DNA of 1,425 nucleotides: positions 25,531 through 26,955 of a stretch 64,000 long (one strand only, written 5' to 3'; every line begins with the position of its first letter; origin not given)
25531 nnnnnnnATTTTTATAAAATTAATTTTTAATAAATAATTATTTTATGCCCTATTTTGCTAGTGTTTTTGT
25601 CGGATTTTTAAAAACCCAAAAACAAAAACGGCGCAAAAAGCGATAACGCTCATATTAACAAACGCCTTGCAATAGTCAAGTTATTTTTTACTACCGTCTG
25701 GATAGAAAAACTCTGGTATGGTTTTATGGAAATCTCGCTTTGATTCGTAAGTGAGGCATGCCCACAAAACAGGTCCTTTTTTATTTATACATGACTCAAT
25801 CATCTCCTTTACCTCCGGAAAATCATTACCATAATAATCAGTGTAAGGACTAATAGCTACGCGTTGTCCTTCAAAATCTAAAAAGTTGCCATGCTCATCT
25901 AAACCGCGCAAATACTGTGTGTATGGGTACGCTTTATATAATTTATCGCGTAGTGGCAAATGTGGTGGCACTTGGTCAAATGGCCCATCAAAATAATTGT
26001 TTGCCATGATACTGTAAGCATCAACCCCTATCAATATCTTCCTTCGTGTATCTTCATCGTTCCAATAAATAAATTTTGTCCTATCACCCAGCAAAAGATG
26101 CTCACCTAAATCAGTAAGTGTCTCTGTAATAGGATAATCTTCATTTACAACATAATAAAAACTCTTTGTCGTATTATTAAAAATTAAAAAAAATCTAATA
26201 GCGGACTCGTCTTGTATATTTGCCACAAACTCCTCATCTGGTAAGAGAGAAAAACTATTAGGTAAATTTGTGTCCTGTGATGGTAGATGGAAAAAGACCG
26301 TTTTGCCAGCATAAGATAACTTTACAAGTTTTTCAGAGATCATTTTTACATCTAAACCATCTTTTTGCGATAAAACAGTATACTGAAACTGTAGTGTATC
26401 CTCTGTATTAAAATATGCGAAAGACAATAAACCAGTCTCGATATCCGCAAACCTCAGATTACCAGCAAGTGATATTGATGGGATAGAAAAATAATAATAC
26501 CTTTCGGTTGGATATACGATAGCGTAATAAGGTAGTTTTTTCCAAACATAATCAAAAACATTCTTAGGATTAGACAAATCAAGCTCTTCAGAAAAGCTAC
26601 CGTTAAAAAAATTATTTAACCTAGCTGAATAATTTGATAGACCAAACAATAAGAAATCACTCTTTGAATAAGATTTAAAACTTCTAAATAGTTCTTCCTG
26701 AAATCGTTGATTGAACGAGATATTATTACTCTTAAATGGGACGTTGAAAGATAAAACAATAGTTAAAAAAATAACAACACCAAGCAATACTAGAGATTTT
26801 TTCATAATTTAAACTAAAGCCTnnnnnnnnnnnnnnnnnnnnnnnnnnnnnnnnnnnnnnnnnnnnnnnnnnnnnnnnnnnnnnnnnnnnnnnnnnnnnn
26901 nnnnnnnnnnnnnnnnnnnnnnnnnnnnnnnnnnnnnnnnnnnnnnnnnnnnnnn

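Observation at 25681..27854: Two surface-protein genes inserted inside the otherwise universal fusA-tuf junction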

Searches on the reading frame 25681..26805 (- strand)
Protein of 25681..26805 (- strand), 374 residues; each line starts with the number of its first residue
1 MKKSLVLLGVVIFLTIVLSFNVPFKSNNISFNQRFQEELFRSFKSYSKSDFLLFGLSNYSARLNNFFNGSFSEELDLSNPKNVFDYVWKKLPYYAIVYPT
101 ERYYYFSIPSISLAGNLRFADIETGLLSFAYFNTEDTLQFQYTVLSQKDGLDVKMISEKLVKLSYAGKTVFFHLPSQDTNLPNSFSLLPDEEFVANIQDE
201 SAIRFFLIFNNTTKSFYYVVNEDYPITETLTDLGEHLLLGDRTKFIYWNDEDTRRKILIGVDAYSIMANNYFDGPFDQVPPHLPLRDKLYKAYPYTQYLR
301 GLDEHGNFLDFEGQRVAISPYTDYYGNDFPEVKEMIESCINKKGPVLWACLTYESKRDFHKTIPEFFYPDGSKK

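Call 3: search_protein_families(library=pfam, proteins=[window:25681-26805:-], max_evalue=1)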
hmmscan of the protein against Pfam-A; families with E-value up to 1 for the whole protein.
window:25681-26805:- (374 aa): 0 families

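Call 4: search_protein_families(library=ncbifam, proteins=[window:25681-26805:-], max_evalue=1)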
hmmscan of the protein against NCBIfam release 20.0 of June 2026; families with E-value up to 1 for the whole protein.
window:25681-26805:- (374 aa): 1 family
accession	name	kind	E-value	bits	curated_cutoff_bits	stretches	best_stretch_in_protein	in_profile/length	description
TIGR04429.1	Phr_nterm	subfamily_domain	0.058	13.9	25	1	1-27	1-28/28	Phr family secreted Rap phosphatase inhibitor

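Call 7: find_homologous_proteins(query=window:25681-26805:-)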
Query window:25681-26805:- (374 aa): 619 proteins with E <= 0.001 among 2533 candidates; the best 120 are listed.
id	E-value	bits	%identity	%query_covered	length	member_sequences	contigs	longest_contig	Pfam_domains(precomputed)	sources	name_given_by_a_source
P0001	2.9e-250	848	100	100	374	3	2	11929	-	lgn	-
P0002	1.7e-120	420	52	99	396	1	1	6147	-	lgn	-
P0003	1.7e-119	417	51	99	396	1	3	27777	-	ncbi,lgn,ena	ncbi:MAG: hypothetical protein AAB635_01830 [Patescibacteria group bacterium]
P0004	6.4e-119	415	51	99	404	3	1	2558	-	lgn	-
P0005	2.8e-117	410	51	99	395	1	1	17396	-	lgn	-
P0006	2.6e-112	394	55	85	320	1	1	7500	-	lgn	-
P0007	3.4e-112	393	50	93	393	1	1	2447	-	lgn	-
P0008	1.3e-111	391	49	99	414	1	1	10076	-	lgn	-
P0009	4.2e-102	360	48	99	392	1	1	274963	-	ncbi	ncbi:MAG: hypothetical protein ABH864_05715 [archaeon]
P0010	1.3e-99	352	50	93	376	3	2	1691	-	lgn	-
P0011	4.4e-98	347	47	99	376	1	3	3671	-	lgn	-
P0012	1.4e-96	342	45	99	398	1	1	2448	-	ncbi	-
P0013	2.1e-93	331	53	68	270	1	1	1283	-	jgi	jgi:hypothetical protein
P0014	2.3e-93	331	45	93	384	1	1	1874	-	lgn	-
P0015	4.5e-91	324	45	99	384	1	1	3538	-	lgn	-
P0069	5.7e-61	225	41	80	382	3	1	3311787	-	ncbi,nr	ncbi:MAG: hypothetical protein H6810_03010 [Phycisphaeraceae bacterium]|nr:MAG: hypothetical protein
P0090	1.3e-56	210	39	84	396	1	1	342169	-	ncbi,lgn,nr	ncbi:MAG: hypothetical protein JNM86_07745 [Phycisphaerae bacterium]|nr:hypothetical protein [Phycis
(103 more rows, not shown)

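Call 9: find_encoding_contigs(protein=P0003, flank=8000, max_places=3)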
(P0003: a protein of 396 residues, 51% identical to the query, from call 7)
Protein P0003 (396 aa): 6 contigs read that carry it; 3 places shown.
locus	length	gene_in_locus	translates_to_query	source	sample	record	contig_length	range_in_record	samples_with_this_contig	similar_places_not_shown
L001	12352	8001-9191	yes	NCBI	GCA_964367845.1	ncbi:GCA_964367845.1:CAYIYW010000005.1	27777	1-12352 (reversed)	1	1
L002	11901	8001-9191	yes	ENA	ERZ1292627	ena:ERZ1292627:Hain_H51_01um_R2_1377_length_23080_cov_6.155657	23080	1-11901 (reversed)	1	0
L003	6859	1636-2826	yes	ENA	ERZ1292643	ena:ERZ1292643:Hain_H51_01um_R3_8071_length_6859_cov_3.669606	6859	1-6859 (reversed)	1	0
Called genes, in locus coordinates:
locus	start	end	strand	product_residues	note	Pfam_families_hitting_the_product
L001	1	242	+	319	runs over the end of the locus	PF03462:PCRF, PF00472:RF-1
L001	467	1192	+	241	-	PF00318:Ribosomal_S2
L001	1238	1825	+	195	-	PF25025:EF-Ts_N (weak), PF00889:EF_TS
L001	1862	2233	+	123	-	-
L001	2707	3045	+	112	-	PF01844:HNH (weak)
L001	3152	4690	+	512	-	PF13632:Glyco_trans_2_3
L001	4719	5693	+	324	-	-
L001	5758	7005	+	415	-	PF01409:tRNA-synt_2d, PF03147:FDX-ACB (weak)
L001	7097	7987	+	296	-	-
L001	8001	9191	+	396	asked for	-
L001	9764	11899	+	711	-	PF02518:HATPase_c, PF00204:DNA_gyraseB, PF01751:Toprim, PF00986:DNA_gyraseB_C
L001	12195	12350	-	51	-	?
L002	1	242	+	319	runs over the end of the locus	PF03462:PCRF, PF00472:RF-1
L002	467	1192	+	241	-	PF00318:Ribosomal_S2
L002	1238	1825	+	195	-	PF25025:EF-Ts_N (weak), PF00889:EF_TS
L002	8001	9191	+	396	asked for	-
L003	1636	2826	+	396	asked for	-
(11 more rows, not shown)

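Call 10: find_encoding_contigs(protein=P0005, flank=8000, max_places=3)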
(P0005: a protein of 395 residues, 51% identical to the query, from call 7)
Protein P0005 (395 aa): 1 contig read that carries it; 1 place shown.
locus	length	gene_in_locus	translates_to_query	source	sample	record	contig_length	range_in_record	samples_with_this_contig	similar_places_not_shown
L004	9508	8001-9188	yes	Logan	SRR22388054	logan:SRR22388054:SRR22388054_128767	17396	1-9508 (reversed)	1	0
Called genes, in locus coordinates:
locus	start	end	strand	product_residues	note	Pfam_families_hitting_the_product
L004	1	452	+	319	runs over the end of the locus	PF03462:PCRF, PF00472:RF-1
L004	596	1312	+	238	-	PF00318:Ribosomal_S2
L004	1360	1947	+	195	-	PF25025:EF-Ts_N (weak), PF00889:EF_TS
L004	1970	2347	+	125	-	-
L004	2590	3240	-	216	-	PF00574:CLP_protease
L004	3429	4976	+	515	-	PF13632:Glyco_trans_2_3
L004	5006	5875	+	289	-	-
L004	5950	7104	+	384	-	PF01409:tRNA-synt_2d, PF03147:FDX-ACB (weak)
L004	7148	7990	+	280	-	-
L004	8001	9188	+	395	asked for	-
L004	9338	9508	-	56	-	?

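Call 11: find_encoding_contigs(protein=P0009, flank=8000, max_places=3)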
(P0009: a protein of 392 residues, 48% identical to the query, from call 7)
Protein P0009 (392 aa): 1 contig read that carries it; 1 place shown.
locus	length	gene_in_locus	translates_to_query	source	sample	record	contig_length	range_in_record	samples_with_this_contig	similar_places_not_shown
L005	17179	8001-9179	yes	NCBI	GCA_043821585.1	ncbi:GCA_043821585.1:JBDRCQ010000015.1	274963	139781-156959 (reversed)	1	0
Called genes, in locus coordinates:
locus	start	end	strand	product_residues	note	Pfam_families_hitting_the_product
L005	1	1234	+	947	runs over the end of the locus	PF13385:Laminin_G_3, PF13320:GH123_cat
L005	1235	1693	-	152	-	PF06445:GyrI-like, PF14526:Cass2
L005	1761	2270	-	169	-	PF01590:GAF (weak), PF13185:GAF_2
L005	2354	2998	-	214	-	PF07853:DUF1648, PF13630:SdpI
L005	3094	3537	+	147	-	PF00254:FKBP_C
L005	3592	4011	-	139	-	PF24709:DUF7670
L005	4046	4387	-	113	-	-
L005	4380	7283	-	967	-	PF02463:SMC_N, PF13175:AAA_15, PF13476:AAA_23, PF13304:AAA_21 (weak)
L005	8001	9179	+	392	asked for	-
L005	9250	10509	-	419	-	-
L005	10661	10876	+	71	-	PF24434:DUF7557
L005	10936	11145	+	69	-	-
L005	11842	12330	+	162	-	PF04545:Sigma70_r4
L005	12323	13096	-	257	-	PF01261:AP_endonuc_2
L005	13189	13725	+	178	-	-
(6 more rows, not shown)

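Call 14: find_encoding_contigs(protein=P0001, flank=10000, max_places=4)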
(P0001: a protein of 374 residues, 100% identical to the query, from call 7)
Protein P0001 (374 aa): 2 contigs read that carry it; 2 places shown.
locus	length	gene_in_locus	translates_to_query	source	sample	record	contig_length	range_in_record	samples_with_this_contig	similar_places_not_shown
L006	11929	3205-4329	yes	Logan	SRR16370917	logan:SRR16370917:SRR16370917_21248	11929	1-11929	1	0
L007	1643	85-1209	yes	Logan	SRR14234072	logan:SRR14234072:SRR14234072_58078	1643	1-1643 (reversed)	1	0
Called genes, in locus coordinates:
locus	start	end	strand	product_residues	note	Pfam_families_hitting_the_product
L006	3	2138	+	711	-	?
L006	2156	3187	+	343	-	-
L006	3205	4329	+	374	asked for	-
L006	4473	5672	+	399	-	PF00009:GTP_EFTU, PF03144:GTP_EFTU_D2, PF03143:GTP_EFTU_D3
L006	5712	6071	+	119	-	PF00338:Ribosomal_S10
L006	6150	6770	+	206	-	PF00297:Ribosomal_L3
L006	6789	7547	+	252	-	PF00573:Ribosomal_L4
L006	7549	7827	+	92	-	PF00276:Ribosomal_L23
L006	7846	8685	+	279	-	PF00181:Ribosomal_L2_N, PF03947:Ribosomal_L2_C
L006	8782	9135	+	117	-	PF00203:Ribosomal_S19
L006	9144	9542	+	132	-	PF00237:Ribosomal_L22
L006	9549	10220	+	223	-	PF07650:KH_2, PF00189:Ribosomal_S3_C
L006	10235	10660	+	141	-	PF00252:Ribosomal_L16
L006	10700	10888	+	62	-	PF00831:Ribosomal_L29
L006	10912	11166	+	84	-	PF00366:Ribosomal_S17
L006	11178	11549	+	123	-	PF00238:Ribosomal_L14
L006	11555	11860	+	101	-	PF00467:KOW (weak), PF17136:ribosomal_L24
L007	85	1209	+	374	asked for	-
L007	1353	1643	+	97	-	?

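Call 19: search_solved_structures(query=A1, max_evalue=1)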
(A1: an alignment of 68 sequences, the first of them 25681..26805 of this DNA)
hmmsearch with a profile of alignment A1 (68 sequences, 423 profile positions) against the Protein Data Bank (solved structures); distinct sequences matched with E-value up to 1: 1.
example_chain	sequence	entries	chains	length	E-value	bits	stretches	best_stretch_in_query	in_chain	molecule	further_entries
6g6o_A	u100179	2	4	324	0.25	13.5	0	141-177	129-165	Ika8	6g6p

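Call 22: find_related_loci(query=A1, collection=genome_contigs, flank=6000)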
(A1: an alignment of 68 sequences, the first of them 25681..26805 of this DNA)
Query A1 (374 aa) in genome_contigs; peptide patterns used: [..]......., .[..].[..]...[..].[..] (x = any residue, [..] = any of these).
556 stretches matched a pattern; 506 encode a relative of the query (tblastn E <= 1e-3); the best 80 are kept; 80 distinct loci.
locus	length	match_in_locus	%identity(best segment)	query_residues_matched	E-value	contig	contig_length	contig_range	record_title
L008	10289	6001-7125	51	4-374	8e-124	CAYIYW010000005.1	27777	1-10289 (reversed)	MAG TPA_asm: uncultured Candidatus Saccharibacteria bacterium isolate ERP119705_co9_37 genome assembly, contig: NODE_165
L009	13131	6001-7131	48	3-374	5e-106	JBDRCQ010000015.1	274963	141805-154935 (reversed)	MAG: archaeon isolate MEGAHIT-group-1.191 k141_523493, whole genome shotgun sequence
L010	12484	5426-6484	48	26-374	3e-98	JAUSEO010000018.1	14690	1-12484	MAG: archaeon isolate E14_maxbin.202 E14_k141_1669878, whole genome shotgun sequence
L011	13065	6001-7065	44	6-365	4e-86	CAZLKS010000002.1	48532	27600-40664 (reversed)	MAG TPA_asm: uncultured Candidatus Saccharibacteria bacterium isolate SRP278252_co2_270 genome assembly, contig: NODE_12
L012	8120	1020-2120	42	8-374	4e-86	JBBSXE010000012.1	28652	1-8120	MAG: Nanoarchaeota archaeon isolate H32-bin055_1 H32_bin055_1_000000000012, whole genome shotgun sequence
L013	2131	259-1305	42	24-374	7e-90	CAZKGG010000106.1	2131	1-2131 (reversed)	MAG TPA_asm: uncultured Candidatus Saccharibacteria bacterium isolate SRP342105_co2_44 genome assembly, contig: NODE_825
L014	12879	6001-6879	47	75-365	2e-79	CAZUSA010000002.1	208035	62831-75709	MAG TPA_asm: Candidatus Woesearchaeota archaeon isolate binchicken_co46_946 genome assembly, contig: NODE_57_length_2080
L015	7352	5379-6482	37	2-361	1e-74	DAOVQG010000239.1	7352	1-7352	MAG TPA_asm: Phycisphaerales bacterium isolate CSMAG_1569 CSMAG_1569_k141_318384_length_7352_cov_50.9445, whole genome s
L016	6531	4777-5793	40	27-363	1e-72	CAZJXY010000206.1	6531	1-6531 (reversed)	MAG TPA_asm: uncultured Bdellovibrionales bacterium isolate SRP173033_co3_101 genome assembly, contig: NODE_17455_length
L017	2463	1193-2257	40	13-362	2e-73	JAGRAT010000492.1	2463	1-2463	MAG: Bdellovibrionales bacterium isolate HKST-UBA25 NODE_493_length_2463_cov_1.930427, whole genome shotgun sequence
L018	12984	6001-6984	39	46-370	6e-69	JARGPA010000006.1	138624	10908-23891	MAG: Phycisphaerales bacterium isolate bin_ji_oxhcr1.024 NODE_112_length_138624_cov_9.059891, whole genome shotgun seque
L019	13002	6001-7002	37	17-361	3e-68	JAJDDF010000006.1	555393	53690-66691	MAG: Phycisphaerales bacterium isolate OFTM399 OFTM399_5, whole genome shotgun sequence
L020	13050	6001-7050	35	4-363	8e-68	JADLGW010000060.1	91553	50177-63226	MAG: Phycisphaerales bacterium isolate SJ456 c_000001928959, whole genome shotgun sequence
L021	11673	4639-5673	38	27-372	2e-67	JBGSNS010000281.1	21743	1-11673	MAG: Bdellovibrionota bacterium isolate JTS-AC261 k141_2116188, whole genome shotgun sequence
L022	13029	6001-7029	36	25-363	3e-67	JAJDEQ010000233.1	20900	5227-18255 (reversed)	MAG: Planctomycetota bacterium isolate OFTM49 OFTM49_232, whole genome shotgun sequence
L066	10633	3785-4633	36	77-357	1e-45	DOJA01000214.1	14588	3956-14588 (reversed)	MAG TPA_asm: Phycisphaerales bacterium isolate UBA11155 contig_828, whole genome shotgun sequence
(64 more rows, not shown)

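Call 26: predict_structure(alignment_id=A1)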
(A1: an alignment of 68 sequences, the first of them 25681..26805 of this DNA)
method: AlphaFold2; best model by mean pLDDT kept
length: 374 residues; sequences in the alignment: 68
mean_pLDDT: 95.8   pTM: 0.92
mean pLDDT of the five models: 95.8, 95.5, 95.0, 94.9, 93.8
residues with pLDDT >= 90: 358; 70-90: 16; 50-70: 0; < 50: 0
segments of 3 or more residues with pLDDT < 50: none
pLDDT, mean of each block of 10 residues (from residue 1): 93 94 90 97 96 97 92 89 97 97 96 97 98 94 98 98 98 94 96 97 98 98 98 97 98 97 95 94 97 96 97 95 95 96 96 95 96 94
secondary structure, 60 per line:
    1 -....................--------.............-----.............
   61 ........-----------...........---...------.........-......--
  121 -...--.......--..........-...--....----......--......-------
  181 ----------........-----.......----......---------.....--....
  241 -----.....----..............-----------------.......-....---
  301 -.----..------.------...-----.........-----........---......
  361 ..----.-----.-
elements in order: H2-21 H32-42 H48-68 H80-90 E94-96 E103-108 E113-118 E127-133 E136-145 E152-155 E160-165 E168-173 E191-198 E204-210 E215-220 E230-234 E237-240 E246-250 E255-262 H263-268 H286-292 H294-297 E322-324 H330-338 H344-351 H355-362
